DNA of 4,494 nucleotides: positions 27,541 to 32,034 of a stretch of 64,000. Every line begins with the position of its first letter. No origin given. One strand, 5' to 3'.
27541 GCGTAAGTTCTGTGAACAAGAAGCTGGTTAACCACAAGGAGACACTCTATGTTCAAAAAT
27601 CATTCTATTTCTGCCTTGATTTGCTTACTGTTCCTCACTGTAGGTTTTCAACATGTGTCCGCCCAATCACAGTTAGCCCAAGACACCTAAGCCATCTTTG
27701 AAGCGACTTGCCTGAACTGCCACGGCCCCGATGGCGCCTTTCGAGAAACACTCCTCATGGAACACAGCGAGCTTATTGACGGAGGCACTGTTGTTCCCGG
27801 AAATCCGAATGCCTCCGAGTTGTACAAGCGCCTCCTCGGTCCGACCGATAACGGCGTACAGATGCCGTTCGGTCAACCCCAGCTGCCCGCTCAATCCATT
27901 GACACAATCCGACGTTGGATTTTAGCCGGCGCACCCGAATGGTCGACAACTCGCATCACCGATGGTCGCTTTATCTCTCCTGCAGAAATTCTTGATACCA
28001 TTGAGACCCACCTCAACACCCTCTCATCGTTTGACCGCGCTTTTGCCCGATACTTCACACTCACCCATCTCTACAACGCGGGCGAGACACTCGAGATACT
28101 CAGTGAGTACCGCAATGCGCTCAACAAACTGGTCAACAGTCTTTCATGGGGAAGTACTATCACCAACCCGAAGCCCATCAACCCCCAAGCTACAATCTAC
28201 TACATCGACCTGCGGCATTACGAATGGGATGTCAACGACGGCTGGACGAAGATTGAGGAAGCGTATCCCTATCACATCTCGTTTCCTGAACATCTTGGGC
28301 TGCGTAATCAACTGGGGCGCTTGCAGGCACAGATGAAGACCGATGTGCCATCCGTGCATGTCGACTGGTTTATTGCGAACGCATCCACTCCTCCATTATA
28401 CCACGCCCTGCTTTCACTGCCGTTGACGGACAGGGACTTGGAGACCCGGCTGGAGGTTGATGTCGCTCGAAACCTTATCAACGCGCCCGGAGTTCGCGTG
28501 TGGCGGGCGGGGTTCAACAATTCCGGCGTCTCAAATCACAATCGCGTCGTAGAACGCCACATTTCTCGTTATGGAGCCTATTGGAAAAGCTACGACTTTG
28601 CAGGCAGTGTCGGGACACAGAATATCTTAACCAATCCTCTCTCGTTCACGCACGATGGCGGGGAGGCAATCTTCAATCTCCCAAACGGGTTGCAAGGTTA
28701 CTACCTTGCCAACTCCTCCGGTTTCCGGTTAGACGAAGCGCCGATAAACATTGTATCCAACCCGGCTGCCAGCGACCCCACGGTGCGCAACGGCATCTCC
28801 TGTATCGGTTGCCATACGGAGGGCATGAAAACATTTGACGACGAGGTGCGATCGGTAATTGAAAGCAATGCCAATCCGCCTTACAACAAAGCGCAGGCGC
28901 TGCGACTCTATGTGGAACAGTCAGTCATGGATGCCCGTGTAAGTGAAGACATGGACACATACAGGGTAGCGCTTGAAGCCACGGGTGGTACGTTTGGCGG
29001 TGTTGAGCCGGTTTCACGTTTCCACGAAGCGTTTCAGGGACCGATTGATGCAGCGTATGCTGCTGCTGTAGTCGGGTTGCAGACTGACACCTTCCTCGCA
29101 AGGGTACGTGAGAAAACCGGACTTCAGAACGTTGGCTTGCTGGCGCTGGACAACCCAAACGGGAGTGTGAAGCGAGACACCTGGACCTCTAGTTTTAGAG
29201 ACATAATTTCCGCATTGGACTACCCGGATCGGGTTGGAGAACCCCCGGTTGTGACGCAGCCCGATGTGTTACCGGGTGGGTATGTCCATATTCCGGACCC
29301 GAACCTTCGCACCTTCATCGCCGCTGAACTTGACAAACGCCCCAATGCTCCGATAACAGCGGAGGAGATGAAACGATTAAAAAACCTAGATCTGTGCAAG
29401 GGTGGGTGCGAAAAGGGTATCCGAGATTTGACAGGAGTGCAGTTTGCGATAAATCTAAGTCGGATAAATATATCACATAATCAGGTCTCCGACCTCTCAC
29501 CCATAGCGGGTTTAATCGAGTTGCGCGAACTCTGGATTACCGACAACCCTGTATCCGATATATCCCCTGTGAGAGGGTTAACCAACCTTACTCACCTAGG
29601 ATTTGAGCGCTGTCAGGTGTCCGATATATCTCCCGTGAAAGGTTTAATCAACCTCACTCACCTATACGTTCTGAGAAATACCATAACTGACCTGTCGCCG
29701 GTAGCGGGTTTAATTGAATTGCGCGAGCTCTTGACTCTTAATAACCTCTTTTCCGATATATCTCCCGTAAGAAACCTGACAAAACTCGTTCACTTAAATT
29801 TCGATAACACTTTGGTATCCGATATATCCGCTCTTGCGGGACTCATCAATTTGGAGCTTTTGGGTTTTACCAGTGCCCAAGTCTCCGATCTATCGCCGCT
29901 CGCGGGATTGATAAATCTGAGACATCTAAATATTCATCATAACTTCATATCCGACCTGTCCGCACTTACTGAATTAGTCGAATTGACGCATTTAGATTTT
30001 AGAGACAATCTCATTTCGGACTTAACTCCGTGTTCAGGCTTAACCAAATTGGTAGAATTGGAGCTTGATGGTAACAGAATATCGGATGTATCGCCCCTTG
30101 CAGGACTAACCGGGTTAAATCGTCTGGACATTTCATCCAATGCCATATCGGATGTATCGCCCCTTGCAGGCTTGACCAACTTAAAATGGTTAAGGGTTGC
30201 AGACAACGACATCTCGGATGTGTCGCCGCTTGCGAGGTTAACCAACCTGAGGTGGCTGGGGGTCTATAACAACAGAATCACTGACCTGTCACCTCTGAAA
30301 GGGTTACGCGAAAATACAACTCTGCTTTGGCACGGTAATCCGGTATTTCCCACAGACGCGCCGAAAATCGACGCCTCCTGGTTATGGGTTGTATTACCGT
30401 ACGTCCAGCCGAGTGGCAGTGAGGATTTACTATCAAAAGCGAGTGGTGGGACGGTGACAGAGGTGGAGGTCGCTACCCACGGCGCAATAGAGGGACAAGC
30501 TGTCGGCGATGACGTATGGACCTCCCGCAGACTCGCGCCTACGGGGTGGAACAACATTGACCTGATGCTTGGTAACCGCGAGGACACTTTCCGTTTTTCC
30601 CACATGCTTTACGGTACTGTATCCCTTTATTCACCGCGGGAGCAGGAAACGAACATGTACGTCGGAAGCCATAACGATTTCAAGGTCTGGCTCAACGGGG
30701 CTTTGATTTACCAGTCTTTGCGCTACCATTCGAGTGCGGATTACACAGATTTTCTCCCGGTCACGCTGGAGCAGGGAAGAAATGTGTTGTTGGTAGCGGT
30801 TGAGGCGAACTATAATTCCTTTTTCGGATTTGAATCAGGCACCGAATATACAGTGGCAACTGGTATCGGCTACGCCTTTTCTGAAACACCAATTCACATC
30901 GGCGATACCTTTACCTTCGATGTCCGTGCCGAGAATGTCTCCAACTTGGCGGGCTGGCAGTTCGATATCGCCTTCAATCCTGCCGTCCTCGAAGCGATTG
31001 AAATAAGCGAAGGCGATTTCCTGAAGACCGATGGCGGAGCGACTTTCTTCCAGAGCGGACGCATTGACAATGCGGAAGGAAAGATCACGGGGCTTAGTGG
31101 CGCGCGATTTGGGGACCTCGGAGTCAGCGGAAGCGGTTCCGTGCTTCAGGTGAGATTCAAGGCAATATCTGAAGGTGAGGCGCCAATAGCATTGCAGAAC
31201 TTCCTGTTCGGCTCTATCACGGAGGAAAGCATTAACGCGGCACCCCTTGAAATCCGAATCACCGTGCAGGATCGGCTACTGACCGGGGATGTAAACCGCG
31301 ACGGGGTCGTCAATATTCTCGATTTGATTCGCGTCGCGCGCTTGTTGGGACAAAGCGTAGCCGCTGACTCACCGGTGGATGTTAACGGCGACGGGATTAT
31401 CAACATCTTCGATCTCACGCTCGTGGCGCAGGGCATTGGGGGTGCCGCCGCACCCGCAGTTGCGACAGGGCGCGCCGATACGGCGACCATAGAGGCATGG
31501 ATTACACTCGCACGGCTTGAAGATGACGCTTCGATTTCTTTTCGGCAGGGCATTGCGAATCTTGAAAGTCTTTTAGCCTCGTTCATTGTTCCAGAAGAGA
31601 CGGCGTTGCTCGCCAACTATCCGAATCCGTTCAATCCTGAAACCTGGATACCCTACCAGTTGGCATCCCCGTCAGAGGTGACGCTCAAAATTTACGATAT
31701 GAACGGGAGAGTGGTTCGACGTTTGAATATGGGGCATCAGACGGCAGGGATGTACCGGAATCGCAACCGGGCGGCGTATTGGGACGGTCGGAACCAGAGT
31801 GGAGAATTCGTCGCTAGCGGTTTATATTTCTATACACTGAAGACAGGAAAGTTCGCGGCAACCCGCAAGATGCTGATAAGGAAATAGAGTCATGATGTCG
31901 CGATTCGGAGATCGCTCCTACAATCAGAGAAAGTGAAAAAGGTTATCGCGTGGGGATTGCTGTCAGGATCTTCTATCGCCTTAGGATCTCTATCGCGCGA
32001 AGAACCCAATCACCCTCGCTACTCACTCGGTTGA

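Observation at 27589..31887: Giant T9SS cargo protein fusing a PSCyt-like CxxCH head, LRRs, a cohesin module and a dockerin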

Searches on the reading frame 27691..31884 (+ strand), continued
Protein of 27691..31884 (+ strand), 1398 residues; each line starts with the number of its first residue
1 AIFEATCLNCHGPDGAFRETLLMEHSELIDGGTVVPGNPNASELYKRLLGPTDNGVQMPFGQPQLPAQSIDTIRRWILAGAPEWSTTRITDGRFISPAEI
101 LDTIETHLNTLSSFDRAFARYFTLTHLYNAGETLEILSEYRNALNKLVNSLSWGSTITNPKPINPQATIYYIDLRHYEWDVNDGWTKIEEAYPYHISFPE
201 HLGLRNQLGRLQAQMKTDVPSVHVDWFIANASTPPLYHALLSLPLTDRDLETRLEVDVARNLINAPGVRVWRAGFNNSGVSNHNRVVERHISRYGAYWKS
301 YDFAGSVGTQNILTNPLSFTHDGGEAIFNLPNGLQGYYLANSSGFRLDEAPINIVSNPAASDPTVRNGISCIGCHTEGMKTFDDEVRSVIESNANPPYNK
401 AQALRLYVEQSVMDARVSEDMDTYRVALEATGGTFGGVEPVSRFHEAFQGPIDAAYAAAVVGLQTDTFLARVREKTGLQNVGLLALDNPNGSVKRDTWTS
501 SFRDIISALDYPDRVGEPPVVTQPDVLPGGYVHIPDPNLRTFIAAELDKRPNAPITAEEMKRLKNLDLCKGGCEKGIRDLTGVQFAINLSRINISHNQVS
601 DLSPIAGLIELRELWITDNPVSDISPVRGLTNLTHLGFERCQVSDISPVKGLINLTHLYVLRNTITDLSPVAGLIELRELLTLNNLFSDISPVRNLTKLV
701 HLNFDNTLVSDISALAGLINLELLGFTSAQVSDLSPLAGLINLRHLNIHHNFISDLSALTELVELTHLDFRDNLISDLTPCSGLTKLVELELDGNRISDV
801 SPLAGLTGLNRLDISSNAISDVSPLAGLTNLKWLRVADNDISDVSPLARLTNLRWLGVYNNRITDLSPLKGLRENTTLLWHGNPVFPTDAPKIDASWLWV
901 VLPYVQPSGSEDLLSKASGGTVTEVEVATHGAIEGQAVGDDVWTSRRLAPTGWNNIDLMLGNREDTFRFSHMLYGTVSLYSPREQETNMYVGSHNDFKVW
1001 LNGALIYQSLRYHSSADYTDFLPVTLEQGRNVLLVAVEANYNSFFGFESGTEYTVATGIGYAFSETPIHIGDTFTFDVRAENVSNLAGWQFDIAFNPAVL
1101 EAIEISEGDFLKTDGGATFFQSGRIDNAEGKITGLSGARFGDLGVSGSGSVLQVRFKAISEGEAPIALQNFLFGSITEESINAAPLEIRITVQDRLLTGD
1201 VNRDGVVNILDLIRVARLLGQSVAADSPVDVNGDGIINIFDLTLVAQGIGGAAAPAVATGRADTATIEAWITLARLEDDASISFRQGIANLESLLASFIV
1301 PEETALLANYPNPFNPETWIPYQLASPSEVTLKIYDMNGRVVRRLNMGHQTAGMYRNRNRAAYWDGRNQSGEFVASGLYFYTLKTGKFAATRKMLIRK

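Call 14: find_encoding_contigs(protein=P0001, flank=2000, max_places=3)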
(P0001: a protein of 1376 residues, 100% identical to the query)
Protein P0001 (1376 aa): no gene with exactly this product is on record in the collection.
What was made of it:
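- Tried and rejected: The exact-product look-up of P0001 returned no contig (call 14).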

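Call 15: list_cluster_members(proteins=[P0001, P0009, P0048, P0052, P0118])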
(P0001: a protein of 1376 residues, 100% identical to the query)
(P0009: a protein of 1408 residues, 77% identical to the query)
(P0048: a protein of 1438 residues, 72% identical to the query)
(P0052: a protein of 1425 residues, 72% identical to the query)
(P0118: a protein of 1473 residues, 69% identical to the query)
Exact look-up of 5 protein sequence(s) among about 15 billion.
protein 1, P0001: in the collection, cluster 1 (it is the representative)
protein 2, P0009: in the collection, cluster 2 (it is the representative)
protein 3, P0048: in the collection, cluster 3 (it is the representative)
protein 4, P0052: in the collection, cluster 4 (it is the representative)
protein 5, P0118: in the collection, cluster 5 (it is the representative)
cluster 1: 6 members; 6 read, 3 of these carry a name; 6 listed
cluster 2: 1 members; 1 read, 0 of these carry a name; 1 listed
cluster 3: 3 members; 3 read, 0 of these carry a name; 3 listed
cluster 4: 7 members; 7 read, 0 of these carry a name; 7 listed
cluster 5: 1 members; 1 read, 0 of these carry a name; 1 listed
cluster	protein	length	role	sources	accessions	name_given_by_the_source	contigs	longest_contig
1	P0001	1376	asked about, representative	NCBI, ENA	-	-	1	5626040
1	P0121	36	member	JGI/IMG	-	hypothetical protein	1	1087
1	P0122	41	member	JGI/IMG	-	hypothetical protein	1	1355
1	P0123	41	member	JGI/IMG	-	hypothetical protein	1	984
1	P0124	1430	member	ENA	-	-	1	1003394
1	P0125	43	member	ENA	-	-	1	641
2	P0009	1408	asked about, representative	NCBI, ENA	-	-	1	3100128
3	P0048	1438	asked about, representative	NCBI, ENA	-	-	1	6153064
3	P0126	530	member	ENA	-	-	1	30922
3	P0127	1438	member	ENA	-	-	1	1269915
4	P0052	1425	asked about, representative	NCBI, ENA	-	-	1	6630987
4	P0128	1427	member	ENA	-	-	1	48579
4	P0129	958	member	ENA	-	-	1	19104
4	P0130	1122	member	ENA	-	-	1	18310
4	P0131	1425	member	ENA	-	-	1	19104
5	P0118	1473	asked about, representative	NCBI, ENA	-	-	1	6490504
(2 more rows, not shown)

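Call 67: find_encoding_contigs(protein=P0124, flank=10000, max_places=3)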
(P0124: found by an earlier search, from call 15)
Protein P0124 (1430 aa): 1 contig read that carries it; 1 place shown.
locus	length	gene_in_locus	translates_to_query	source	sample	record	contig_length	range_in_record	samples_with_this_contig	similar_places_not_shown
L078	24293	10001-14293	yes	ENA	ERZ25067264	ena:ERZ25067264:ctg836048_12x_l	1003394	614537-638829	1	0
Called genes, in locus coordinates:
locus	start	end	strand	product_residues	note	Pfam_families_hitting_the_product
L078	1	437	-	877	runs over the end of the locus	-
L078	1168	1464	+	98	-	-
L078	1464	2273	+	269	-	PF05721:PhyH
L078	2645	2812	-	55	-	-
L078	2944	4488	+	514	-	-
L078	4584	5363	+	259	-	PF05721:PhyH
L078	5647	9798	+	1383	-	PF13855:LRR_8 (faint), PF23598:LRR_14 (weak), PF23952:LRR_EndoS (faint), PF14580:LRR_9 (faint), PF12799:LRR_4 (weak), PF00963:Cohesin, PF00404:Dockerin_1, PF13860:FlgD_ig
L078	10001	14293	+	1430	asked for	PF12799:LRR_4 (weak), PF23598:LRR_14 (weak), PF12799:LRR_4 (weak), PF13855:LRR_8 (weak), PF12799:LRR_4 (weak), PF00963:Cohesin, PF00404:Dockerin_1, PF13860:FlgD_ig, +1 more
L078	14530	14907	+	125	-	PF00903:Glyoxalase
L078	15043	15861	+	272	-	PF02634:FdhD-NarQ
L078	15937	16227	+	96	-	-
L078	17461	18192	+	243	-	PF01209:Ubie_methyltran, PF13489:Methyltransf_23, PF03848:TehB (weak), PF13847:Methyltransf_31, PF08241:Methyltransf_11, PF08242:Methyltransf_12, PF13649:Methyltransf_25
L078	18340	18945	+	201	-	PF07638:Sigma70_ECF (weak), PF04542:Sigma70_r2, PF08281:Sigma70_r4_2, PF04545:Sigma70_r4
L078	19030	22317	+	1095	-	PF00562:RNA_pol_Rpb2_6, PF00623:RNA_pol_Rpb1_2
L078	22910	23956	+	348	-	PF00083:Sugar_tr (faint), PF07690:MFS_1, PF12832:MFS_1_like, PF13347:MFS_2 (weak), PF07690:MFS_1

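Call 96: find_encoding_contigs(protein=P0013, flank=1500, max_places=2)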
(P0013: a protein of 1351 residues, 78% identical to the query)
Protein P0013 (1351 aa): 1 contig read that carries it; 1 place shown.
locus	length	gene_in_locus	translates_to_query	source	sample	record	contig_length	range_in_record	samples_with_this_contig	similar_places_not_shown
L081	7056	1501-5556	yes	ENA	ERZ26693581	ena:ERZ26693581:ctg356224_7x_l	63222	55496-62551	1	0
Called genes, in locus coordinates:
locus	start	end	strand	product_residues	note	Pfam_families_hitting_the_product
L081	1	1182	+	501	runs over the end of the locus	PF07719:TPR_2 (faint), PF13431:TPR_17 (faint), PF13424:TPR_12 (faint), PF00515:TPR_1 (faint), PF12895:ANAPC3 (faint), PF13174:TPR_6 (faint), PF13432:TPR_16, PF13414:TPR_11 (weak), +5 more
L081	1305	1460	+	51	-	-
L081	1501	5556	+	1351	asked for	PF23211:LRR_LRWD1 (faint), PF12799:LRR_4 (weak), PF12799:LRR_4, PF13855:LRR_8 (weak), PF12799:LRR_4 (weak), PF00963:Cohesin, PF00404:Dockerin_1, PF13860:FlgD_ig, +2 more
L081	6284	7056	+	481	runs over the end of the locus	?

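Call 97: find_encoding_contigs(protein=P0012, flank=1500, max_places=2)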
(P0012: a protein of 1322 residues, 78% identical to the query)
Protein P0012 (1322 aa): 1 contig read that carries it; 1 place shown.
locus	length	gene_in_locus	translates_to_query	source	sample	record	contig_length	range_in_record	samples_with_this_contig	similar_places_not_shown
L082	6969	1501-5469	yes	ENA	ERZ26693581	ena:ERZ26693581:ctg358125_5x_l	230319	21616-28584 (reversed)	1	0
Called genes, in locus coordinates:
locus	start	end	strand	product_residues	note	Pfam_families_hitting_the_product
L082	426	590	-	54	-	-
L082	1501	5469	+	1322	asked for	PF23598:LRR_14 (faint), PF12799:LRR_4, PF23211:LRR_LRWD1 (faint), PF12799:LRR_4, PF13855:LRR_8 (weak), PF00963:Cohesin, PF00404:Dockerin_1, PF13860:FlgD_ig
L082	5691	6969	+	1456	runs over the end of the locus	PF12799:LRR_4, PF23598:LRR_14 (weak), PF12799:LRR_4, PF13855:LRR_8, PF12799:LRR_4, PF00963:Cohesin, PF00404:Dockerin_1, PF13860:FlgD_ig, +5 more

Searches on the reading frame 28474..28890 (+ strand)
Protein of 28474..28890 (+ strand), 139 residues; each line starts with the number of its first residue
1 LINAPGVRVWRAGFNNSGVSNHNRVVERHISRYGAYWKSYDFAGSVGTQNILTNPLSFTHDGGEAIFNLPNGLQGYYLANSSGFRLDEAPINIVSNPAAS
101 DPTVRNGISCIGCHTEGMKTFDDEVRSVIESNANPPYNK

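Call 91: search_solved_structures(query=A6, max_evalue=10, show_alignments=3)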
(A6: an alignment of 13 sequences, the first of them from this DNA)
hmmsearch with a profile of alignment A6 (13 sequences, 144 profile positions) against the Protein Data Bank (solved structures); distinct sequences matched with E-value up to 10: 8.
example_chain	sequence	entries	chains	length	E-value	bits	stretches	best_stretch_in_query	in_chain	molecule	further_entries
3l8q_A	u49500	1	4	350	0.42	13.4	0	61-94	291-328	Cellulosomal scaffoldin adaptor protein B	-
4pbq_A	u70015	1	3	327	0.62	12.9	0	30-84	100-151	Putative TRAP PERIPLASMIC SOLUTE BINDING PROTEIN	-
1c3g_A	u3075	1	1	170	0.69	12.7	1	33-81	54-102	HEAT SHOCK PROTEIN 40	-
2b26_A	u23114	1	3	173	0.71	12.7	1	33-81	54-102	SIS1 protein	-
1fs7_A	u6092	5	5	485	2.8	10.7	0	112-135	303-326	CYTOCHROME C NITRITE REDUCTASE | Cytochrome c-552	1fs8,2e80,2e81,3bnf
1fs9_A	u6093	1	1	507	3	10.6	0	112-135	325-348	CYTOCHROME C NITRITE REDUCTASE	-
3bng_A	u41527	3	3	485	3.1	10.6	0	112-135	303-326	Cytochrome c-552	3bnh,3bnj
3ubr_A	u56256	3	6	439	9.9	9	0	104-121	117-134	Cytochrome c-552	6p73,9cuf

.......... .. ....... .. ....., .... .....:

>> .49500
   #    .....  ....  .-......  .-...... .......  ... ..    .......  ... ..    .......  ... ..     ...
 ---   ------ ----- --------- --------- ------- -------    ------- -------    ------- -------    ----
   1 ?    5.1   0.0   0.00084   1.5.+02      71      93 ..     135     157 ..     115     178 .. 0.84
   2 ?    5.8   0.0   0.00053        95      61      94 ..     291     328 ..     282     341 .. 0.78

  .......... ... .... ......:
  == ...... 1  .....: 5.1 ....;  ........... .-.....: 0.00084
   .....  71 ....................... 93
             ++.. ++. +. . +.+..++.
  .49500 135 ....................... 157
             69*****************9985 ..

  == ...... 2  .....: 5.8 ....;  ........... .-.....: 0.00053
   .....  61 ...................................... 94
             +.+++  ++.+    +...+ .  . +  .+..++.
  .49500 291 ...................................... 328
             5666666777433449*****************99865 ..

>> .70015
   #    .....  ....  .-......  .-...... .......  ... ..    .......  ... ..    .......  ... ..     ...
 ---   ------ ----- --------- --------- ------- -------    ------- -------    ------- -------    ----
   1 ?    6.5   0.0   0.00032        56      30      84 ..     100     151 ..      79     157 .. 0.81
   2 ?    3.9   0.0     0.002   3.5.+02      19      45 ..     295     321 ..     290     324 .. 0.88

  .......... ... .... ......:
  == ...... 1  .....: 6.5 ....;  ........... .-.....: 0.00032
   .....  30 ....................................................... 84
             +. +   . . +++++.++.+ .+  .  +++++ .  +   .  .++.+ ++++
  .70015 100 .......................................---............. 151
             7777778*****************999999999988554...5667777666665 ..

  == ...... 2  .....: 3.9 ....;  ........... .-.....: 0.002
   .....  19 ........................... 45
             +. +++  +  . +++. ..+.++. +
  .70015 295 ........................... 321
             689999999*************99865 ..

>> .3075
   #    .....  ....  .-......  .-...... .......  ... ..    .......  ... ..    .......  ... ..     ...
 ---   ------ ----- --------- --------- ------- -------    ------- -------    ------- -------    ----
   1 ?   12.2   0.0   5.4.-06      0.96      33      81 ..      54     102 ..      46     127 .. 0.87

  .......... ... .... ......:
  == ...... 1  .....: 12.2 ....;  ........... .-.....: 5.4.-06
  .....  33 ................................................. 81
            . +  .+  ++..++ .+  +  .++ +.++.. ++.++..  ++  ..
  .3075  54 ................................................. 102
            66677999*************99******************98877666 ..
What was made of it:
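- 28474..28890 (+): Five-stranded sheet followed by CxxCH: a probable cytochrome P460 / c'-beta-like haem pocket. No support at sequence level (call 91).
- Tried and rejected: A profile of the sheet+CxxCH region against PDB sequences did not recover P460/c'-beta (call 91).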

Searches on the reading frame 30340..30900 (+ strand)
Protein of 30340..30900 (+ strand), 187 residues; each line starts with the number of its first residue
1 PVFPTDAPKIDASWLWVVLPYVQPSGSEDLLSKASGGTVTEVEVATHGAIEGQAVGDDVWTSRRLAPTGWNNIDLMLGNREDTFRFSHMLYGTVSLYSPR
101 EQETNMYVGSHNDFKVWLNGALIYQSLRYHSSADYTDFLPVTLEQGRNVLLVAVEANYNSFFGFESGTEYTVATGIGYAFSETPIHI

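Call 22: search_protein_families(library=pfam, proteins=[window:30340-30900:+], max_evalue=10)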
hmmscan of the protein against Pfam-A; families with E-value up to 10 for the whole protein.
window:30340-30900:+ (187 aa): 0 families
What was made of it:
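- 30340..30858 (+): Variable beta-sandwich module, possibly PA14/galactose-binding-like. No Pfam hit (call 22).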

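Call 79: search_solved_structures(query=A5, max_evalue=1, show_alignments=2)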
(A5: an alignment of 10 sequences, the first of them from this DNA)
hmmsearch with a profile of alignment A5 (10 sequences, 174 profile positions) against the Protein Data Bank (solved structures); distinct sequences matched with E-value up to 1: 1.
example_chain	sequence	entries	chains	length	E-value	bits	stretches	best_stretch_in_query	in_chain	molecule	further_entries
6qe7_A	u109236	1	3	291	0.029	17.4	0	95-135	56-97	Anti-sigma-I factor RsgI3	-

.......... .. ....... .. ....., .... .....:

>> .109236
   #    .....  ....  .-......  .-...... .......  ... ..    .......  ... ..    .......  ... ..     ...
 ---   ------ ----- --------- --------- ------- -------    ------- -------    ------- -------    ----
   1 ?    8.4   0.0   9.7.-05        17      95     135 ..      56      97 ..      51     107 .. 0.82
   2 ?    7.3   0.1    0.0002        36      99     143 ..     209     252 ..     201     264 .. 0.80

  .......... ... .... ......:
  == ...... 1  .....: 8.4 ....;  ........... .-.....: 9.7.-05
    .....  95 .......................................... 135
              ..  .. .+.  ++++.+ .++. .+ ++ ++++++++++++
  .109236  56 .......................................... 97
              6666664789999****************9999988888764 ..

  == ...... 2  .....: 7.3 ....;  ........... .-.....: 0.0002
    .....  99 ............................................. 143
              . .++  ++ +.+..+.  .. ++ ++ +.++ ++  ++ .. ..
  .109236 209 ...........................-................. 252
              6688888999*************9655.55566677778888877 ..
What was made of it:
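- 30340..30858 (+): Only a weak profile hit to the RsgI3 PA14 domains, E 0.029 (call 79).
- Tried and rejected: A profile of the beta-sandwich gave only a marginal PA14 hit (call 79).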
